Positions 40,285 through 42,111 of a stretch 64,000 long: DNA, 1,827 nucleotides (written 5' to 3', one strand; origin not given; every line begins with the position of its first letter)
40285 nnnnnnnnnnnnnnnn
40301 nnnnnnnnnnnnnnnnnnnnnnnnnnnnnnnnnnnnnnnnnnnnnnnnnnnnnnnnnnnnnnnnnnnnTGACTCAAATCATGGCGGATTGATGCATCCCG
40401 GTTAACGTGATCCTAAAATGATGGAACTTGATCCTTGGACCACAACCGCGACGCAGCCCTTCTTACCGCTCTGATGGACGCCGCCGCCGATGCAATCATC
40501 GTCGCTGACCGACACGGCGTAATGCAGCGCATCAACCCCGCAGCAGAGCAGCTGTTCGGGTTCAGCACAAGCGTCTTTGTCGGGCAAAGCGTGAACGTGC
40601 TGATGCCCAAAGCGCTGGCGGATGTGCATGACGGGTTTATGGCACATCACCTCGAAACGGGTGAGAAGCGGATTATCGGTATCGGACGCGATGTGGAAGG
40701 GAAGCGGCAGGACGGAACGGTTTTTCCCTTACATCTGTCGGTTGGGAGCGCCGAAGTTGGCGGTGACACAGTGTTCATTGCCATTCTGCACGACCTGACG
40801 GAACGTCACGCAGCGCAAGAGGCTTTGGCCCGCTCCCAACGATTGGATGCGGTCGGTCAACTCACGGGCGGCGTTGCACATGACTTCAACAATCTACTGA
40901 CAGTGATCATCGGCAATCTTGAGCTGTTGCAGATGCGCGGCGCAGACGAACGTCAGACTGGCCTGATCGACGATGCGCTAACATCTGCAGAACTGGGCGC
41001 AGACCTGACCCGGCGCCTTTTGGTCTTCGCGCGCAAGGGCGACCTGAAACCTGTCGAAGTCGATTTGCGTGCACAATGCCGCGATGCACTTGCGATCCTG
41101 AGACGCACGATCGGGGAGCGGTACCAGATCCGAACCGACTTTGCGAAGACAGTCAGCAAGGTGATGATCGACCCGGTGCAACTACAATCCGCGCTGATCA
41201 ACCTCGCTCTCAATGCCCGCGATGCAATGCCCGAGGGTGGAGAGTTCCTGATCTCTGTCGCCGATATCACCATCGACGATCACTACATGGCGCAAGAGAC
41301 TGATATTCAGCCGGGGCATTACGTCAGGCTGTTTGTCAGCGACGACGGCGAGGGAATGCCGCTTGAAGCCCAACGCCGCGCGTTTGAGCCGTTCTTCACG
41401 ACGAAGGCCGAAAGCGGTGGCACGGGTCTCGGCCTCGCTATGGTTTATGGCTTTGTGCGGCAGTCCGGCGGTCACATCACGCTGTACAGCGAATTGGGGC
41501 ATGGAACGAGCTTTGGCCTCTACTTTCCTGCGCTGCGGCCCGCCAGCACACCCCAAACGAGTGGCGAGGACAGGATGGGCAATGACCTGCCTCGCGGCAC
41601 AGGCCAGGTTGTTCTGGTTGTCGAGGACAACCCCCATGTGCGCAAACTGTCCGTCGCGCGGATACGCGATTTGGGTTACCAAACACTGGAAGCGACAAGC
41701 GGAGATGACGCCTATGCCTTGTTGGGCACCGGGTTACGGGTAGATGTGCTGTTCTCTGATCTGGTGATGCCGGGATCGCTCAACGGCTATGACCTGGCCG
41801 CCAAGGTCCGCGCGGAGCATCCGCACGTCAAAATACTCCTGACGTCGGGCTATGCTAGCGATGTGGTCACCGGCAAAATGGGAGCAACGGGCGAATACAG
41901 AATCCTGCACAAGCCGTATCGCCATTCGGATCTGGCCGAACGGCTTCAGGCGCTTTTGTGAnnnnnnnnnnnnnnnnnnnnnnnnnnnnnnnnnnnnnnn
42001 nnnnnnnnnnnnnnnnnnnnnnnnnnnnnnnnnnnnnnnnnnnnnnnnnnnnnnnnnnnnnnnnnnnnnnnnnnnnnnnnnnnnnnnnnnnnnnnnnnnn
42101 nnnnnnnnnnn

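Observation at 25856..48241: About 22-kb hypoxia/dormancy-type island wired by six TTGA-N6-TCAA boxes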

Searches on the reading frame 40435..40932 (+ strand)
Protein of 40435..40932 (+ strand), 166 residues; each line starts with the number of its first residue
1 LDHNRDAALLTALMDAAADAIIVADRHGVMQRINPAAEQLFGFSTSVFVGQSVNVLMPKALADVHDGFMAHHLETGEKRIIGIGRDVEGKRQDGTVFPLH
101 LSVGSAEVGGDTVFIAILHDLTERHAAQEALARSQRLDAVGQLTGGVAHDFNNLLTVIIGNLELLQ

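Call 39: search_solved_structures(query=window:40435-40932:+, show_alignments=3, max_evalue=0.001)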
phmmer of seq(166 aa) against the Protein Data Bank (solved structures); distinct sequences matched with E-value up to 0.001: 23.
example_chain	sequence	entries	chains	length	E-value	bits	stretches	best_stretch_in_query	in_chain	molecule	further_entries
1dp6_A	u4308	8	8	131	6.9e-31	110.8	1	10-131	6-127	FIXL PROTEIN | SENSOR PROTEIN FIXL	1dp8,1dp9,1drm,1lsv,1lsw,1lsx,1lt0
2cmn_A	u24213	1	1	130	1.4e-30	109.9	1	10-131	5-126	SENSOR PROTEIN FIXL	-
8js5_A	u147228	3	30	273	2e-30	109.3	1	10-132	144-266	Sensor protein FixL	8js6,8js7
1y28_A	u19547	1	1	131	4.9e-30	108.1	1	10-131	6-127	Sensor protein fixL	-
1xj4_A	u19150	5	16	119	5e-30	108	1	18-131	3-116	Sensor protein fixL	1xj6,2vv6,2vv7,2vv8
1xj2_A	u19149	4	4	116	1.1e-29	106.9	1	19-131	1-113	Sensor protein fixL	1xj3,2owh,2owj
1d06_A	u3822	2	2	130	2.7e-25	92.7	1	5-122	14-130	nitrogen fixation regulatory protein fixL | FIXL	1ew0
1v9y_A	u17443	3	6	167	6.1e-13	52.6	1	3-129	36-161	Heme pas sensor protein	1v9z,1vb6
9cdr_A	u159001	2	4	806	3.4e-12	50.1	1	6-130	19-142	Oxygen sensor protein DosP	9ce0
1s66_L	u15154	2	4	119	3.8e-12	50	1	9-121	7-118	Hypothetical protein yddU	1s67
9cmf_A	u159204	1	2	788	8e-12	48.9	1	18-130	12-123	Oxygen sensor protein DosP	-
9bgv_A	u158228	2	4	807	2.4e-11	47.4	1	6-130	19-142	Oxygen sensor protein DosP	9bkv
9clo_A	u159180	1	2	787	5.6e-11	46.2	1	18-130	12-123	Oxygen sensor protein DosP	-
4gcz_A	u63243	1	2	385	7.9e-07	32.7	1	32-158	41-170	Blue-light photoreceptor, Sensor protein fixL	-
8a7f_A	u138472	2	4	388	2.2e-06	31.2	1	3-158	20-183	Putative Sensory box protein,Sensor protein FixL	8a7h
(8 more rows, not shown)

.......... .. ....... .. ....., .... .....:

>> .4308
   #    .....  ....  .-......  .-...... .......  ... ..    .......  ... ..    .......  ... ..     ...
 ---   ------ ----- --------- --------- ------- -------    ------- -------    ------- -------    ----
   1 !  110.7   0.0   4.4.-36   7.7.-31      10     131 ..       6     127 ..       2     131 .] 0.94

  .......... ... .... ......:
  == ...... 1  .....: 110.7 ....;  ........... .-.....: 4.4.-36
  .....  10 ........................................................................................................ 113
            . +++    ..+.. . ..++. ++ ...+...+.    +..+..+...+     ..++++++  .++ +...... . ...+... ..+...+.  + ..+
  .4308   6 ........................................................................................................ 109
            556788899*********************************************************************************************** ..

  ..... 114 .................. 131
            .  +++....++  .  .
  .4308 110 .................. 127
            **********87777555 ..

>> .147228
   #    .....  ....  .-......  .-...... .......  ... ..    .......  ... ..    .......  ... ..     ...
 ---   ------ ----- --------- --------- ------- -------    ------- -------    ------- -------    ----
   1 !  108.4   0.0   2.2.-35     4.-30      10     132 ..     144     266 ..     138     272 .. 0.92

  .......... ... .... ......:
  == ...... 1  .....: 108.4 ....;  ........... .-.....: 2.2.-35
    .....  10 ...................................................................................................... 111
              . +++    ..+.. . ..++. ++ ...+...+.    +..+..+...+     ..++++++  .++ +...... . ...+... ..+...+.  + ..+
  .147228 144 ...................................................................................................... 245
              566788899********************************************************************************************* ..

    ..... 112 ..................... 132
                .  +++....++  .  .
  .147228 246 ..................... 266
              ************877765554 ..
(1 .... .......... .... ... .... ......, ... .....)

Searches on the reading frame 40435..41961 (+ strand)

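Call 6: search_protein_families(library=pfam, proteins=[window:40435-41961:+])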
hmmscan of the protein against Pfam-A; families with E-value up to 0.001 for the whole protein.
window:40435-41961:+ (508 aa): 8 families
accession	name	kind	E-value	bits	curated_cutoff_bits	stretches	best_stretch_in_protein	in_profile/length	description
PF02518.31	HATPase_c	-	5.1e-20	72.4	26.4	1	246-366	2-109/111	Histidine kinase-, DNA gyrase B-, and HSP90-like ATPase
PF00072.30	Response_reg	-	3.7e-17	62.9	30.2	1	393-504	1-110/111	Response regulator receiver domain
PF00989.32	PAS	-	1.4e-12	48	22.6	1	10-120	3-112/113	PAS fold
PF13426.13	PAS_9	-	9.6e-10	39.1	27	1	19-123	2-103/103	PAS domain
PF00512.31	HisKA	-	1.1e-09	38.6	26.9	1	141-202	3-64/66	His Kinase A (phospho-acceptor) domain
PF08448.16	PAS_4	-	8.1e-07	29.7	23.1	1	15-125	2-109/110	PAS fold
PF13188.13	PAS_8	-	4e-06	27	21.8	1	9-58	2-48/65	PAS domain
PF24820.1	Diguanyl_cycl_sensor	-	4.8e-05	23.7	28.1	1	13-120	1-109/109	Diguanylate cyclase-like sensor domain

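Call 38: search_protein_families(library=ncbifam, proteins=[window:40435-41961:+], max_evalue=0.01)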
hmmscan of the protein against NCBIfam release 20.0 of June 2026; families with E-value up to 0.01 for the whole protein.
window:40435-41961:+ (508 aa): 108 families (the best 25 are shown)
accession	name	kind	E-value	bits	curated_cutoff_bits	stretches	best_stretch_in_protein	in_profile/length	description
NF010076.0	PRK13557.1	subfamily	1e-109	367.4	631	1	90-508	111-533/540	histidine kinase famiy protein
NF046020.1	HisKinCckABruc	equivalog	9.3e-93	311.6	1000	1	12-506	350-865/868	cell cycle histidine kinase CckA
NF046026.1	HisKinCckACaul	equivalog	9.2e-78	262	1000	1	111-506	273-674/678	cell cycle histidine kinase CckA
NF010411.0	PRK13837.1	equivalog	5.4e-72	243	647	1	115-506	425-810/828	two-component system VirA-like sensor kinase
NF041777.1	sens_FixL_Rhizob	equivalog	3.3e-54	184.3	850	1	10-366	125-481/485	sensor protein FixL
NF008468.0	PRK11360.1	equivalog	1.5e-53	182.1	646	1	12-367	272-609/616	two-component system sensor histidine kinase AtoS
NF052574.1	HisKinEspCMyxo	equivalog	9.8e-52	176.1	1200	1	34-504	314-779/785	serine histidine kinase EspC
NF052573.1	HisKinEspAMyxo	equivalog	6e-46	156.8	1400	1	13-465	259-705/755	serine histidine kinase EspA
NF007688.0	PRK10364.1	equivalog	9.8e-31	107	479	1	124-366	224-451/460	two-component system sensor histidine kinase ZraS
NF047466.1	hybrid_RR_LvrB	exception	1.6e-26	93.4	500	1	122-366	134-376/377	hybrid histidine kinase/response regulator LvrB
TIGR00229.1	sensory_box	domain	1.4e-25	89.8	22.9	1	8-131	5-126/126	PAS domain S-box protein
NF038348.1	T2SS_HK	subfamily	4.9e-23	81.4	450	2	177-365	400-572/574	histidine kinase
NF008293.1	PRK11073.1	equivalog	1.2e-22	80.6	240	1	11-366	10-347/349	nitrogen regulation protein NR(II)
NF046044.1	PnpS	equivalog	9.5e-22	77.5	400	1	5-365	52-390/390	two-component system histidine kinase PnpS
TIGR02956.1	TMAO_torS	equivalog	9.9e-22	76.9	676.5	1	148-504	472-816/967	TMAO reductase system sensor histidine kinase/response regulator TorS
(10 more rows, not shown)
